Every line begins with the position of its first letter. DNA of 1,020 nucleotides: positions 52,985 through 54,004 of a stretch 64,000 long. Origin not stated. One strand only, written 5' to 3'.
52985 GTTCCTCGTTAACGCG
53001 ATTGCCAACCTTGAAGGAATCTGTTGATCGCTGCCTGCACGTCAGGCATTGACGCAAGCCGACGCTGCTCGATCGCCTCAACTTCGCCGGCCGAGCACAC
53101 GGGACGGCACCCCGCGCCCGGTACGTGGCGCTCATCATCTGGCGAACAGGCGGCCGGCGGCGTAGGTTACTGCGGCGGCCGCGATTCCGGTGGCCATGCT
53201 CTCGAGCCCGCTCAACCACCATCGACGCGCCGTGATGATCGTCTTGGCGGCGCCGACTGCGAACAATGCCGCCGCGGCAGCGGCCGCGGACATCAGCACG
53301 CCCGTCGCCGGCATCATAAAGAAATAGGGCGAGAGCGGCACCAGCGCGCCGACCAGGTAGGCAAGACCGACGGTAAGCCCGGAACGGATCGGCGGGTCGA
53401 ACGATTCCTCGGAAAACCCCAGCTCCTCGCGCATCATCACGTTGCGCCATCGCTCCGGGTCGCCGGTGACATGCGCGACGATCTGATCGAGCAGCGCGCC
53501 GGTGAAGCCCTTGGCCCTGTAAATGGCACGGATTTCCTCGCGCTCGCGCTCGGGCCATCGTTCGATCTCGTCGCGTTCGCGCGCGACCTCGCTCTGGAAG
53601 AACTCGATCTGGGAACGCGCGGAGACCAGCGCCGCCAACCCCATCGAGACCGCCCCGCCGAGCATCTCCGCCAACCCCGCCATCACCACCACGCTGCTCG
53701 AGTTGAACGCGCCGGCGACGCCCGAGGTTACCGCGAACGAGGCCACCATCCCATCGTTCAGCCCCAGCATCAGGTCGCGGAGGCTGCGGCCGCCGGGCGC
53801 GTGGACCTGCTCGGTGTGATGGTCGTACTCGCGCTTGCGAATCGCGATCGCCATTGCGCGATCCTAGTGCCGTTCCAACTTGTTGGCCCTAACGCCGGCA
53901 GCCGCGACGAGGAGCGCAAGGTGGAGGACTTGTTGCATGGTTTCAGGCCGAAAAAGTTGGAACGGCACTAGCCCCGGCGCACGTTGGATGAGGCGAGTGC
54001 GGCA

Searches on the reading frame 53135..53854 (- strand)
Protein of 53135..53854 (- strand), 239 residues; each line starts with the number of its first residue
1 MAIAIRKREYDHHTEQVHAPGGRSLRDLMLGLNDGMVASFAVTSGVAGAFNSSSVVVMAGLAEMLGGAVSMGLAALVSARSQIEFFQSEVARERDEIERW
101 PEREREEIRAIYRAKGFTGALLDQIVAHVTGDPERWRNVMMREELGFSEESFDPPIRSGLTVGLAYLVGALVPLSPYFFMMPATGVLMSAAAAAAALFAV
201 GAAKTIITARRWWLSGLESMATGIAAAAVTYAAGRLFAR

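Call 19: find_related_loci(query=window:53135-53854:-, collection=genome_contigs, flank=10000)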
Query window:53135-53854:- (239 aa) in genome_contigs; peptide patterns used: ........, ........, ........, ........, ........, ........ (x = any residue, [..] = any of these).
179 stretches matched a pattern; 101 encode a relative of the query (tblastn E <= 1e-3); the best 80 are kept; 80 distinct loci.
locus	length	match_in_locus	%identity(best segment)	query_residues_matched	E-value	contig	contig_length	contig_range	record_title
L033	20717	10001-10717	78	1-239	3e-125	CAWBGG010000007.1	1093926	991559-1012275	MAG: uncultured delta proteobacterium isolate MFD09222.bin.1.50 genome assembly, contig: contig_93721, whole genome shot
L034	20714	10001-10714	77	1-238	1e-122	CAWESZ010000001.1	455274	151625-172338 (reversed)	MAG: uncultured delta proteobacterium isolate MFD03399.bin.2.12 genome assembly, contig: contig_12406, whole genome shot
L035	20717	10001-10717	76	1-239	1e-119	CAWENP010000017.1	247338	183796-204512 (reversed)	MAG: uncultured delta proteobacterium isolate MFD02248.bin.1.176 genome assembly, contig: contig_61564, whole genome sho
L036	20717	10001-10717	77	1-239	1e-119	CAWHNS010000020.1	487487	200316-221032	MAG: uncultured delta proteobacterium isolate MFD09222.bin.2.29 genome assembly, contig: contig_73075, whole genome shot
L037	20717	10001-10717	76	1-239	4e-119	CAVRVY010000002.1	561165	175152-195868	MAG: uncultured delta proteobacterium isolate MFD05512.bin.2.52 genome assembly, contig: contig_11166, whole genome shot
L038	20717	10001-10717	76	1-239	6e-119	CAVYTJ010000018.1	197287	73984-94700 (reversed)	MAG: uncultured delta proteobacterium isolate MFD06092.bin.1.266 genome assembly, contig: contig_40195, whole genome sho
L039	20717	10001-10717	76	1-239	7e-119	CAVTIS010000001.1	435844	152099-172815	MAG: uncultured delta proteobacterium isolate MFD05705.bin.1.131 genome assembly, contig: contig_14247, whole genome sho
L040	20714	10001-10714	75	1-238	2e-117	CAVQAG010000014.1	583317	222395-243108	MAG: uncultured delta proteobacterium isolate MFD09286.bin.2.82 genome assembly, contig: contig_50049, whole genome shot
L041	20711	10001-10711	75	1-237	2e-117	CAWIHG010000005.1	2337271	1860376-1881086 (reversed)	MAG: uncultured delta proteobacterium isolate MFD05502.bin.1.2 genome assembly, contig: contig_34688, whole genome shotg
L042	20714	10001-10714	75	1-238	2e-117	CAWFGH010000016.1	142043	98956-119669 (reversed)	MAG: uncultured delta proteobacterium isolate MFD00731.bin.2.203 genome assembly, contig: contig_75995, whole genome sho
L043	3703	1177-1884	75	1-237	3e-119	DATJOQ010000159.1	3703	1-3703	MAG TPA_asm: Candidatus Binataceae bacterium isolate SMAG_U14891 k141_1132643, whole genome shotgun sequence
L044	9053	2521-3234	74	1-238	7e-116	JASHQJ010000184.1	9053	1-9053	MAG: Candidatus Binataceae bacterium isolate JOPF072 JOPF_AWAY_contig_523606, whole genome shotgun sequence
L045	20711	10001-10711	78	1-238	7e-116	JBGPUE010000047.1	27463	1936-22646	MAG: Candidatus Binataceae bacterium isolate OBJ1_062018_110_50 k141_1367171_length_27463_cov_16.0658, whole genome shot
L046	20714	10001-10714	74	1-238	3e-115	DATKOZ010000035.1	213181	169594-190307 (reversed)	MAG TPA_asm: Candidatus Binataceae bacterium isolate SMAG_U14778 k141_171387, whole genome shotgun sequence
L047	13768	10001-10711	73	1-237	7e-115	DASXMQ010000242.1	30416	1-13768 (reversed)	MAG TPA_asm: Candidatus Binataceae bacterium isolate SMAG_U5332 k141_2268624, whole genome shotgun sequence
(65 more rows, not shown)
